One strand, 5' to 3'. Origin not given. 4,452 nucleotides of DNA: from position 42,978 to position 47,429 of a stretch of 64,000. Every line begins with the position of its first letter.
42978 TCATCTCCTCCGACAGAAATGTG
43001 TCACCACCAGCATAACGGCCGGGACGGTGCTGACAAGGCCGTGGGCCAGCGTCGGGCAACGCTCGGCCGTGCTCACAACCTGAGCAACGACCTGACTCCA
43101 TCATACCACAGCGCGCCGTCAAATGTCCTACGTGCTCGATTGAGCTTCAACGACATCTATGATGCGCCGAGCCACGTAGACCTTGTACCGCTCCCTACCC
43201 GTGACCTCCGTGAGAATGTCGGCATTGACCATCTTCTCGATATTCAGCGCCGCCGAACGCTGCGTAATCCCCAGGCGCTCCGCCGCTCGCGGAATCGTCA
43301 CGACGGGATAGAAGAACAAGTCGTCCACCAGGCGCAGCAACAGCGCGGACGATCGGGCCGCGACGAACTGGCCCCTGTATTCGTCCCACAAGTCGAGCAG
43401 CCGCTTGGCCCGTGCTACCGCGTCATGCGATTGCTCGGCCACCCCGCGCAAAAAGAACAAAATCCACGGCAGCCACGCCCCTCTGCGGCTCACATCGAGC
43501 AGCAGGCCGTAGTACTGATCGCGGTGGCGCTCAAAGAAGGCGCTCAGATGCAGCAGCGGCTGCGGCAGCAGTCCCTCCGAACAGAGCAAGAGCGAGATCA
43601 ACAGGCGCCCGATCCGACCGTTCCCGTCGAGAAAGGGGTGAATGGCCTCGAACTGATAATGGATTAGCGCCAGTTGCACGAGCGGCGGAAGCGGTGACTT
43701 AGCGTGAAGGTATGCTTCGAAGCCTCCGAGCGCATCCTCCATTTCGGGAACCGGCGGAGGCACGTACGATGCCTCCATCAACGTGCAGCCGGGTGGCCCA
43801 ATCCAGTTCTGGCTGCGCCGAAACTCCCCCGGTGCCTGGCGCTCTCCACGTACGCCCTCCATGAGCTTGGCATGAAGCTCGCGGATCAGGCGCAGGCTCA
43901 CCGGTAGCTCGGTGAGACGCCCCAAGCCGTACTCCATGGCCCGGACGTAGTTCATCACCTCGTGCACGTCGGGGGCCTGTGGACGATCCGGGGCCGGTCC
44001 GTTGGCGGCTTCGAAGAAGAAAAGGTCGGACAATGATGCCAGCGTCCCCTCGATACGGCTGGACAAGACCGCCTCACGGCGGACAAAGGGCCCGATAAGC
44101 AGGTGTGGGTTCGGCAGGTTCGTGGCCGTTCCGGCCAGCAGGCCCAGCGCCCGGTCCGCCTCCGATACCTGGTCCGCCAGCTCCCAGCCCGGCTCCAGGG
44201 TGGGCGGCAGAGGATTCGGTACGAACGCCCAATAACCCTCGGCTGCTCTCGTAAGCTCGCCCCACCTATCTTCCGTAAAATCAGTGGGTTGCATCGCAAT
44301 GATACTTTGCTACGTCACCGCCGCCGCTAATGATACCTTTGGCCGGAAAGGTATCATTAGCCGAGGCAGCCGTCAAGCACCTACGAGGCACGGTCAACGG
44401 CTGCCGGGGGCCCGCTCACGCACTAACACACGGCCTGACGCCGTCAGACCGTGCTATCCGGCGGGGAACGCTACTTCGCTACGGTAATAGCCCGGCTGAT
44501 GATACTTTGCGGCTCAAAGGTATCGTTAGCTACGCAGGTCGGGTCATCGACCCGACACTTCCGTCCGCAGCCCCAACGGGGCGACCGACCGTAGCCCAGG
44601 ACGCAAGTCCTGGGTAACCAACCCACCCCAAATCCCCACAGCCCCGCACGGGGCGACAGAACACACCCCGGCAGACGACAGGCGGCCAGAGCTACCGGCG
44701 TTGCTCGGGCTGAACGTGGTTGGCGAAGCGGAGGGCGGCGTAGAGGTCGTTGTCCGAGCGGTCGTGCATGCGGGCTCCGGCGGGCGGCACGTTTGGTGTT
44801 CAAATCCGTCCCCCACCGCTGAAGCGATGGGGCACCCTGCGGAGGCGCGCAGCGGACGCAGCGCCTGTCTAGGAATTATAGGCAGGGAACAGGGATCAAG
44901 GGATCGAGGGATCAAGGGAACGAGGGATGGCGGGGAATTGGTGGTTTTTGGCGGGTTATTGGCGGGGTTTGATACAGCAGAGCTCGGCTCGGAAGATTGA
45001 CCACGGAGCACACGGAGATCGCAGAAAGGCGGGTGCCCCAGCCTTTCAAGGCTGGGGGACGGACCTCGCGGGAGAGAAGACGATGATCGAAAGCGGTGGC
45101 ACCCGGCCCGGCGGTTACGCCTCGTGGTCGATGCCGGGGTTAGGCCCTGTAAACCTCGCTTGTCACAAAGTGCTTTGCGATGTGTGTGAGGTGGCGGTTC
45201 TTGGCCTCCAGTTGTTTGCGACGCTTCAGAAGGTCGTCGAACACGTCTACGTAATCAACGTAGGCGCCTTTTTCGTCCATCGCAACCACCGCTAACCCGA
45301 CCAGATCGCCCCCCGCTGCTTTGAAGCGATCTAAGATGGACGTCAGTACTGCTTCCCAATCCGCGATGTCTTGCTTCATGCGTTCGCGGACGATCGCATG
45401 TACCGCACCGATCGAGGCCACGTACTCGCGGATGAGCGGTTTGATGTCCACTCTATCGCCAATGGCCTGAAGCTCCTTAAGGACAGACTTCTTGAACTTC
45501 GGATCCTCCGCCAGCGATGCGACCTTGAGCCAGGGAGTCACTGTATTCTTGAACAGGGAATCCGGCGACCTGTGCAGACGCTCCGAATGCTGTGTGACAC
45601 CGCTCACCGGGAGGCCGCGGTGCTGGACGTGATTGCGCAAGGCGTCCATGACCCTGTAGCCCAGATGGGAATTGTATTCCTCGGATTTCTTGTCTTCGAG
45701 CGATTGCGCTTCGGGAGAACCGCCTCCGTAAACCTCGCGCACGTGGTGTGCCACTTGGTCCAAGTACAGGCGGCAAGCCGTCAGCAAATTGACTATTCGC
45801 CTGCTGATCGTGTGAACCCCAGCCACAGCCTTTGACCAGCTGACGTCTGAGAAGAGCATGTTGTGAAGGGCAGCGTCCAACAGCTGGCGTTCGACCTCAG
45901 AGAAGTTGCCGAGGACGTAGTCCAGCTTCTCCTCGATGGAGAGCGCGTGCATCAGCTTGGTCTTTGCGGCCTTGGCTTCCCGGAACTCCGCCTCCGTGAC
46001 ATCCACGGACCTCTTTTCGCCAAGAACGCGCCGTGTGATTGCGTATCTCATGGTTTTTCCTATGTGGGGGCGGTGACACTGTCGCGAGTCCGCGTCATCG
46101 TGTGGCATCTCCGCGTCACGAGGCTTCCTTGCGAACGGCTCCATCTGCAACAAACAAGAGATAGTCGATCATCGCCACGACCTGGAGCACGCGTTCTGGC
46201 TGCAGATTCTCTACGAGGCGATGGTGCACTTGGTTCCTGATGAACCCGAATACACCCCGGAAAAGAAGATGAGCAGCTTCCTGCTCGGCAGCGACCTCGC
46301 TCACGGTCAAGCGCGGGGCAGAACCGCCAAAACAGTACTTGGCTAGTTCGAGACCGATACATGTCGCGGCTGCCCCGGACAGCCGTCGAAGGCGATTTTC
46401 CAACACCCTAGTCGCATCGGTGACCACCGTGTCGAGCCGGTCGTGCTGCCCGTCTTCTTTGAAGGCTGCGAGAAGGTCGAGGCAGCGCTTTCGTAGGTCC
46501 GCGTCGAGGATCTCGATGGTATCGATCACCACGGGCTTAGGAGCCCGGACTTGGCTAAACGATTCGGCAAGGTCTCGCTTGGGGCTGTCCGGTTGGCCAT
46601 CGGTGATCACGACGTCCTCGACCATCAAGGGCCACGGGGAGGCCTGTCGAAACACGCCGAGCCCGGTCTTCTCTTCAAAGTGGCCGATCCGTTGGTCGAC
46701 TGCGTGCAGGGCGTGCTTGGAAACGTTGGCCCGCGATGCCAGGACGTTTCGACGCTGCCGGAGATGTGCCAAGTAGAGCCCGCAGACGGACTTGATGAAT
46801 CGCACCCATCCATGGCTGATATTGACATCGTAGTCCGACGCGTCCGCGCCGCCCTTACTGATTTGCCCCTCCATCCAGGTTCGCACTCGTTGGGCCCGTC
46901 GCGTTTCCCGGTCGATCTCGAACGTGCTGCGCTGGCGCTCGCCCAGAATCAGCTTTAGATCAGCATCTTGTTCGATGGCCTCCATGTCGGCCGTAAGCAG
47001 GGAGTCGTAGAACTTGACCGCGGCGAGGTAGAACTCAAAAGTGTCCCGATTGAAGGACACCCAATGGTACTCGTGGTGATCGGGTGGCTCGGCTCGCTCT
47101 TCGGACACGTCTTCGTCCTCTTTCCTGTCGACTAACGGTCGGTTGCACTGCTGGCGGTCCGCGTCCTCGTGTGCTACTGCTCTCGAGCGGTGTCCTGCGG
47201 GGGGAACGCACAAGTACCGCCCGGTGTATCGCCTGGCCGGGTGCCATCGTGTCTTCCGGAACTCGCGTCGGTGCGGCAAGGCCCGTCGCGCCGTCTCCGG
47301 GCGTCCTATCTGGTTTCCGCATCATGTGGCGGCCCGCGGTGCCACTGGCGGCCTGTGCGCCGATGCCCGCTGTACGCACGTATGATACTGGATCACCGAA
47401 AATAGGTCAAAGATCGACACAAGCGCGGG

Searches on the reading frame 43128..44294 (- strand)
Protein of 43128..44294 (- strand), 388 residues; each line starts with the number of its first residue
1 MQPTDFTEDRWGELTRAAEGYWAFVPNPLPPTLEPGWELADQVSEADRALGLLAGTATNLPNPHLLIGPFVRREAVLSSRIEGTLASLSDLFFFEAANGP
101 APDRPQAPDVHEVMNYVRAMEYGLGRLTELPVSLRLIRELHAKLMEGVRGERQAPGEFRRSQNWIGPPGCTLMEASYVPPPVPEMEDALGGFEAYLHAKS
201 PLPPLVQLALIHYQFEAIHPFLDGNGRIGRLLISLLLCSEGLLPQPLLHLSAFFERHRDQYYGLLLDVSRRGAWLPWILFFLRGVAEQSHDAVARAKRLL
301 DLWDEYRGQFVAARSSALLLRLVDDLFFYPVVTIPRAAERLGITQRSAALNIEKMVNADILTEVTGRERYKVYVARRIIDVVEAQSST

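Call 7: search_protein_families(library=pfam, proteins=[window:43128-44294:-], max_evalue=0.01)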
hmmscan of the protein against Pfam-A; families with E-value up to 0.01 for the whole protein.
window:43128-44294:- (388 aa): 3 families
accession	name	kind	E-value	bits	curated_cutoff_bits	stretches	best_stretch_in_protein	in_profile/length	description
PF13784.11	Fic_N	-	1e-24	86.8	26.7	1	42-124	3-81/82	Fic/DOC family N-terminal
PF02661.23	Fic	-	3.3e-20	73.1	24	1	132-237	2-93/93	Fic/DOC family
PF11972.14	HTH_13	-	1.4e-06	28.7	26.1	1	321-371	3-49/54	HTH DNA binding domain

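Call 76: search_protein_families(library=padloc, proteins=[window:43128-44294:-], max_evalue=0.001)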
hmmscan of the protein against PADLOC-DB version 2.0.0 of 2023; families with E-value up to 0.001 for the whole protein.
window:43128-44294:- (388 aa): 7 families
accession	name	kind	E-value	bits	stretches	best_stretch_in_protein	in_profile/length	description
PDLC03963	SoFic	-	3.5e-116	386.5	1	20-383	5-359/361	-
PDLC04966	PDC-S24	-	8.9e-22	75.6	1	115-271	218-371/497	-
PDLC04836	PDC-S04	-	2e-18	64.5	1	78-245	33-195/244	-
PDLC04840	PDC-S04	-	2.1e-17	61.6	1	73-239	14-176/227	-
PDLC04837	PDC-S04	-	2.6e-16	57.6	1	106-233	60-179/234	-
PDLC04839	PDC-S04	-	1.3e-09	36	1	203-261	125-179/205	-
PDLC04838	PDC-S04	-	0.00018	19.4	1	207-241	132-166/209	-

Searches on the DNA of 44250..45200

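Call 92: search_rna_families(source=window, start=44250, end=45200, threshold=evalue, max_evalue=1, show_alignments=2)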
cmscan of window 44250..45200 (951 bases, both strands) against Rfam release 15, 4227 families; matches with E-value up to 1: 1.
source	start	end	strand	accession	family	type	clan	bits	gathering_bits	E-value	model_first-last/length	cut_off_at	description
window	44569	44614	-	RF01687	Acido-Lenti-1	Gene; sRNA;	-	46.4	37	3.7e-09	1-46/46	no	Acido-Lenti-1 RNA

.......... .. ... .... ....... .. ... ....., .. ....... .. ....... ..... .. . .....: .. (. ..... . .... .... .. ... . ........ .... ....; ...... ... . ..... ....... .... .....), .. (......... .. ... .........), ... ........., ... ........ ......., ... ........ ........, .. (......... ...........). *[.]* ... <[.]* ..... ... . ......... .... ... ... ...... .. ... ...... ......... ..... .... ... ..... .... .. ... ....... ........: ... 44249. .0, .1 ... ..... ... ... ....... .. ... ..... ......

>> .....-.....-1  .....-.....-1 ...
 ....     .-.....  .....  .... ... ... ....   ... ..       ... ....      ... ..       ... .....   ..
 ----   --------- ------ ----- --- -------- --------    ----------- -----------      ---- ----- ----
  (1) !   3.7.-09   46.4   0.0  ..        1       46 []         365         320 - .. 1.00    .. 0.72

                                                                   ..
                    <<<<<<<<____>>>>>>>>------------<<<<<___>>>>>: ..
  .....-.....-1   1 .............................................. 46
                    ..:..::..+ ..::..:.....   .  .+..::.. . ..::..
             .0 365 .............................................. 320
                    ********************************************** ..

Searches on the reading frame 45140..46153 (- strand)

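Call 7: search_protein_families(library=pfam, proteins=[window:45140-46153:-], max_evalue=0.01)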
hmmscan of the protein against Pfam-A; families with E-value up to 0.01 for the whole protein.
window:45140-46153:- (337 aa): 1 family
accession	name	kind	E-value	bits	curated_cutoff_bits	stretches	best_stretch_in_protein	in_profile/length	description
PF09325.15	Vps5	-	0.0024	18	27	0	225-260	97-132/236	Vps5 C terminal like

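Call 44: search_protein_families(library=ncbifam, proteins=[window:45140-46153:-], max_evalue=0.001)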
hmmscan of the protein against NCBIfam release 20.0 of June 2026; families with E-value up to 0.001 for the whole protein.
window:45140-46153:- (337 aa): 0 families

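Call 76: search_protein_families(library=padloc, proteins=[window:45140-46153:-], max_evalue=0.001)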
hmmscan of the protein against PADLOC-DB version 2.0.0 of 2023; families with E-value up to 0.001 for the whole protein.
window:45140-46153:- (337 aa): 0 families

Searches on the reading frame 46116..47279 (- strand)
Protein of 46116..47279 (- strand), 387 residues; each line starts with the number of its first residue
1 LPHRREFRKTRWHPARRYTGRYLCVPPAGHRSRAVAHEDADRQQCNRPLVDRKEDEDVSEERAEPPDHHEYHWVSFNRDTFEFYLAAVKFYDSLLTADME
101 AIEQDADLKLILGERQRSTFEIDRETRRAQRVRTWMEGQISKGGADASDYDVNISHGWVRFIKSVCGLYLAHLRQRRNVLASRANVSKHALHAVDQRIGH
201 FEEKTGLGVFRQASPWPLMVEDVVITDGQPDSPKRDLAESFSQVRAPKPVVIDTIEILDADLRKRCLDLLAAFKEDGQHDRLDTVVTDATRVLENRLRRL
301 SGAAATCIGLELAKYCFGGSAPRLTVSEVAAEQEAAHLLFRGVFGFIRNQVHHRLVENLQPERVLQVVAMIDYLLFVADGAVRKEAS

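Call 7: search_protein_families(library=pfam, proteins=[window:46116-47279:-], max_evalue=0.01)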
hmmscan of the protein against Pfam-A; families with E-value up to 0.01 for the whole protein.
window:46116-47279:- (387 aa): 1 family
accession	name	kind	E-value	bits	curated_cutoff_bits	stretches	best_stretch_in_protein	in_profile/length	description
PF09509.15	Hypoth_Ymh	-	2.1e-13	50.7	25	1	269-375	7-116/119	Protein of unknown function (Hypoth_ymh)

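Call 44: search_protein_families(library=ncbifam, proteins=[window:46116-47279:-], max_evalue=0.001)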
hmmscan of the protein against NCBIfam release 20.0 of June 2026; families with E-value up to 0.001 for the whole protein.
window:46116-47279:- (387 aa): 1 family
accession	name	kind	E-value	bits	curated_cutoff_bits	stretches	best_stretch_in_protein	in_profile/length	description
TIGR02391.1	hypoth_ymh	hypoth_equivalog_domain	8.5e-08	32.3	39.45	1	284-369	20-114/125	TIGR02391 family protein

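Call 76: search_protein_families(library=padloc, proteins=[window:46116-47279:-], max_evalue=0.001)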
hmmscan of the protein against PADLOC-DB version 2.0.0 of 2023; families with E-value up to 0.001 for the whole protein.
window:46116-47279:- (387 aa): 1 family
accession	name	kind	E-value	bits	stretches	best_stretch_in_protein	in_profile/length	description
PDLC03987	PD-Lambda-3_B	-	0.00015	19.1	1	285-379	162-261/270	-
